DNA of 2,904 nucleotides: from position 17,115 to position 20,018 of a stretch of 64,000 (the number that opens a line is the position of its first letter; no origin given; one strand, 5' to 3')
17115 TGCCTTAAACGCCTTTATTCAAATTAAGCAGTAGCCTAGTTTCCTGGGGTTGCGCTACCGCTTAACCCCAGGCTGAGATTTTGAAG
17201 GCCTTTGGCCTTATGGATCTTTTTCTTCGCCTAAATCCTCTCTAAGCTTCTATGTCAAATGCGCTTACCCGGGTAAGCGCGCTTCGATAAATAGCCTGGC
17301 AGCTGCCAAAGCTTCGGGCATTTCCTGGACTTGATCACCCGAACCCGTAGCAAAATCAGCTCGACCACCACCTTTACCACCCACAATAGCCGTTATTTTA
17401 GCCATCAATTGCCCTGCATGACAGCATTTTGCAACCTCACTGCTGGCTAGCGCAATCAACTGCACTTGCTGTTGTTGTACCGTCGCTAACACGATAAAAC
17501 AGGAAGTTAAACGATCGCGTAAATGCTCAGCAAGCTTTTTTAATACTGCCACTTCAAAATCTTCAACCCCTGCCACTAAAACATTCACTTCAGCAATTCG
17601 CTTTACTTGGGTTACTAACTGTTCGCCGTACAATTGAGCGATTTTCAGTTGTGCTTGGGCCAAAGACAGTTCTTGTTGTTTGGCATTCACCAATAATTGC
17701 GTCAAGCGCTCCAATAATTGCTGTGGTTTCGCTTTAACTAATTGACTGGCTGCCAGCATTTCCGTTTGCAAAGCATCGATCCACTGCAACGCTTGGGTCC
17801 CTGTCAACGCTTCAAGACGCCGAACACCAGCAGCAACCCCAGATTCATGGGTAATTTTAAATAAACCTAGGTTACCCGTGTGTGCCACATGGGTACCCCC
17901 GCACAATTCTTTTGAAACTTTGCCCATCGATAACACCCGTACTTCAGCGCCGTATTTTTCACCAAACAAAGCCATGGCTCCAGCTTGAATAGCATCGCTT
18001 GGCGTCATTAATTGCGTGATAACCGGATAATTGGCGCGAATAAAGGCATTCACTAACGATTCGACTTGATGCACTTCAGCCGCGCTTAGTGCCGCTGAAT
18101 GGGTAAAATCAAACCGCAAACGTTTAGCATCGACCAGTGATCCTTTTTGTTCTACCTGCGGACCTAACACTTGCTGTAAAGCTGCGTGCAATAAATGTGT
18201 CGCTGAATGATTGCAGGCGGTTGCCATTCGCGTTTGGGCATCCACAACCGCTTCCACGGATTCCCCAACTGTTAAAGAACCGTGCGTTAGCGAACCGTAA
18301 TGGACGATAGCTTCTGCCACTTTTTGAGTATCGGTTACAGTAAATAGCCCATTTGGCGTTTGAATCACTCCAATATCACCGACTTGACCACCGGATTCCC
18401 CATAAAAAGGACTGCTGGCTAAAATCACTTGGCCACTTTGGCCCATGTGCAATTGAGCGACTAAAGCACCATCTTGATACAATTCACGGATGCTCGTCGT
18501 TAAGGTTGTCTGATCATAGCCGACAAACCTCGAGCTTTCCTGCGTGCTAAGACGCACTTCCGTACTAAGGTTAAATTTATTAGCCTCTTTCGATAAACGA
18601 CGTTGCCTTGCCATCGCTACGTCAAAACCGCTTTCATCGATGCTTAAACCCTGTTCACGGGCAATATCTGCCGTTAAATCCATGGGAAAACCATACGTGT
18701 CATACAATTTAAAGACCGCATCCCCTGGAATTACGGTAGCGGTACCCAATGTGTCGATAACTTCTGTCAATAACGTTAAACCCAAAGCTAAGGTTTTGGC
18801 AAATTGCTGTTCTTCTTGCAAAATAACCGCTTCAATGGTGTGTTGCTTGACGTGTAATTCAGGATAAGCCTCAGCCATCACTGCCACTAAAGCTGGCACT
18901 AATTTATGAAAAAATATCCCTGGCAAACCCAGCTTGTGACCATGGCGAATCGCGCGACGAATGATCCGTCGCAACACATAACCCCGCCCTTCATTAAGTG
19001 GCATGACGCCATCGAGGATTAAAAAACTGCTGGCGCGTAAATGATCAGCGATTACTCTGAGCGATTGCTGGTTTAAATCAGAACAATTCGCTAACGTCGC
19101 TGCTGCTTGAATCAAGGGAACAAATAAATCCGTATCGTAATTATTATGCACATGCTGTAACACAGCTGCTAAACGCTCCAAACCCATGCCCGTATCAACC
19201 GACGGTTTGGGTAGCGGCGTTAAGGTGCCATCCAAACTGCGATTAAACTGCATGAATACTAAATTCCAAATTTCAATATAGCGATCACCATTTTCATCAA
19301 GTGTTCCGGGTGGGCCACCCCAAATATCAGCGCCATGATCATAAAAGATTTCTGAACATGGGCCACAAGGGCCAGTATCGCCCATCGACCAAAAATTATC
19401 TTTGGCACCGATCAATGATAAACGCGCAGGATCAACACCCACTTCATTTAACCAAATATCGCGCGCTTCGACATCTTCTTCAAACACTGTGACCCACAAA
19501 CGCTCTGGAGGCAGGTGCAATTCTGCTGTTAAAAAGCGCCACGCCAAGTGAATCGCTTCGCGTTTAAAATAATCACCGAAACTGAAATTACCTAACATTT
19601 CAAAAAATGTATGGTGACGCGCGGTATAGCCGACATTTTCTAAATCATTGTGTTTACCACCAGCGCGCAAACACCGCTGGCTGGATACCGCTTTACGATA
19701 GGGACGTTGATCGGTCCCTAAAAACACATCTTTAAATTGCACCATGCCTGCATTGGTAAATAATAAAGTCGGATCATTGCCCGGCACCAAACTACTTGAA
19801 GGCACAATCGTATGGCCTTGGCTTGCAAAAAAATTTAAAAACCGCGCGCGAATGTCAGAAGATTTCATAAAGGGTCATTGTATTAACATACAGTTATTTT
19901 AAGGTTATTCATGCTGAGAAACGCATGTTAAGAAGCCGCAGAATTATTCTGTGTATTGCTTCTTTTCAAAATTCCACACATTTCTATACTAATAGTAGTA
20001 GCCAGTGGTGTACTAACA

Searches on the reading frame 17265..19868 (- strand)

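Call 52: search_protein_families(library=ncbifam, proteins=[window:17265-19868:-], max_evalue=0.00001)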
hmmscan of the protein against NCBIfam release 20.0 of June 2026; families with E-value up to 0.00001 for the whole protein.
window:17265-19868:- (867 aa): 4 families
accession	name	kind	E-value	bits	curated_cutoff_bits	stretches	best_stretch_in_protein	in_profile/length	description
TIGR00344.1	alaS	equivalog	4.5e-297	987.9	457.05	1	5-844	1-847/847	alanine--tRNA ligase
NF002436.0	PRK01584.1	equivalog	4.8e-164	547.1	529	2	1-433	1-441/595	alanine--tRNA ligase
TIGR03683.1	A-tRNA_syn_arch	equivalog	2.2e-114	383.6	744.7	2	268-858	326-898/902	alanine--tRNA ligase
NF040865.1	a_tRNA_ed_AlaXM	equivalog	2.5e-26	92.9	300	1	473-686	18-230/234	alanyl-tRNA editing protein AlaXM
